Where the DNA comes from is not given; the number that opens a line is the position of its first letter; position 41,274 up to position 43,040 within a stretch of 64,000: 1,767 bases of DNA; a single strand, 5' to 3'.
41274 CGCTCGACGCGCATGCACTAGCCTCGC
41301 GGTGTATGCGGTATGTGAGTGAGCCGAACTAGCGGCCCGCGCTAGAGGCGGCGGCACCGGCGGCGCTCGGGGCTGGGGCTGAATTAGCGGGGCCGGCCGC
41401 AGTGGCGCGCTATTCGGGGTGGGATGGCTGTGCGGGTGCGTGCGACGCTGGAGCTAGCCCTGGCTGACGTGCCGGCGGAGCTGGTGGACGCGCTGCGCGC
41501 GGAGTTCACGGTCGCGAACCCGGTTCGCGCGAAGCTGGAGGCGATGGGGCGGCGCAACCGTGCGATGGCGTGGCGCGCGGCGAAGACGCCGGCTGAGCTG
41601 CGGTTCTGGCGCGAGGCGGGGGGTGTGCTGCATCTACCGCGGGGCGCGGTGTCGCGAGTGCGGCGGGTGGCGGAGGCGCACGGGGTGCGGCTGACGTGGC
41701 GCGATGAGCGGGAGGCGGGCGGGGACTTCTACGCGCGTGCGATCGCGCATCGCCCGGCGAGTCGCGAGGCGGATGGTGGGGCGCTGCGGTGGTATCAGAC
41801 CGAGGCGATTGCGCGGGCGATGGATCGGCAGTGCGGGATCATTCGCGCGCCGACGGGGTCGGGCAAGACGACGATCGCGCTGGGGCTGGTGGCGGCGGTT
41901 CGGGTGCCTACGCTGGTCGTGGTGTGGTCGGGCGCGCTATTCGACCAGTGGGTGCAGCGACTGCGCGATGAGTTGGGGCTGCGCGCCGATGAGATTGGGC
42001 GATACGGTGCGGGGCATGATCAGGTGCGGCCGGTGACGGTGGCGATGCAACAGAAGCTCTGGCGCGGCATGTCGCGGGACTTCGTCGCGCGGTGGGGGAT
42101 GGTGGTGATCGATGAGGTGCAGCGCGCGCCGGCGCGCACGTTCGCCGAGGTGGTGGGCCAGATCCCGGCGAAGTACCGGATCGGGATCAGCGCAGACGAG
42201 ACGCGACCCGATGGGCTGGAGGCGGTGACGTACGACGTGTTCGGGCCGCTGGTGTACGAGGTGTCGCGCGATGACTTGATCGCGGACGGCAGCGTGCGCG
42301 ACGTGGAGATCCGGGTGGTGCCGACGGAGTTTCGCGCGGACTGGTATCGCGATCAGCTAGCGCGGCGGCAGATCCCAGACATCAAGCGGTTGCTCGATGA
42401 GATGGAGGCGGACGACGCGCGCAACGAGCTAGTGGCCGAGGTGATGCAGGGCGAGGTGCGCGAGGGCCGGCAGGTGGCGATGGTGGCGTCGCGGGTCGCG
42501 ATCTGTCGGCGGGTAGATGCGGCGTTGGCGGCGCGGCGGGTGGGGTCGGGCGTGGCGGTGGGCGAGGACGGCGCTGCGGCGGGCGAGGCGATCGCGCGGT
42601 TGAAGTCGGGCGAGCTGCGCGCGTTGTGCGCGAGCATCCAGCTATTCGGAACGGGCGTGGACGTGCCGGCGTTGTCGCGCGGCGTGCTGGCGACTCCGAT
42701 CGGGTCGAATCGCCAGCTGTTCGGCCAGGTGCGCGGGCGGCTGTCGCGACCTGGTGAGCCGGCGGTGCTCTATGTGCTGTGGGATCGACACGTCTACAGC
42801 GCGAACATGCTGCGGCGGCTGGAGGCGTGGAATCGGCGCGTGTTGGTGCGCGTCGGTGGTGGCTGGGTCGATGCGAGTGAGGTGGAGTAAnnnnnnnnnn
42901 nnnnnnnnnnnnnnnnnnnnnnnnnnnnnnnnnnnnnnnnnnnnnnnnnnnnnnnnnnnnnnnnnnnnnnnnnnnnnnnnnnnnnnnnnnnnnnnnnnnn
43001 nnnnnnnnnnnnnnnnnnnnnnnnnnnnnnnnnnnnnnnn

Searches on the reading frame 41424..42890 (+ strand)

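Call 9: search_protein_families(library=pfam, max_evalue=0.01, proteins=[window:41424-42890:+])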
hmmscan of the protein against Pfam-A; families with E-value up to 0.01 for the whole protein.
window:41424-42890:+ (488 aa): 5 families
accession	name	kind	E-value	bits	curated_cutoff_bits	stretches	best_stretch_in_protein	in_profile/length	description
PF04851.21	ResIII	-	1.2e-13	51.7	22.5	1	121-257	4-160/164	Type III restriction enzyme, res subunit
PF13604.12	AAA_30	-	3.5e-07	30.6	27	1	125-250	6-116/191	AAA domain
PF00270.35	DEAD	-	4.6e-07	30.1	26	1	124-248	3-142/167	DEAD/DEAH box helicase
PF13245.12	AAA_19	-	9e-06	26.3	25.1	1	125-253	1-120/134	AAA domain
PF13401.12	AAA_22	-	3.6e-05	24.5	27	1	134-242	4-103/130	AAA domain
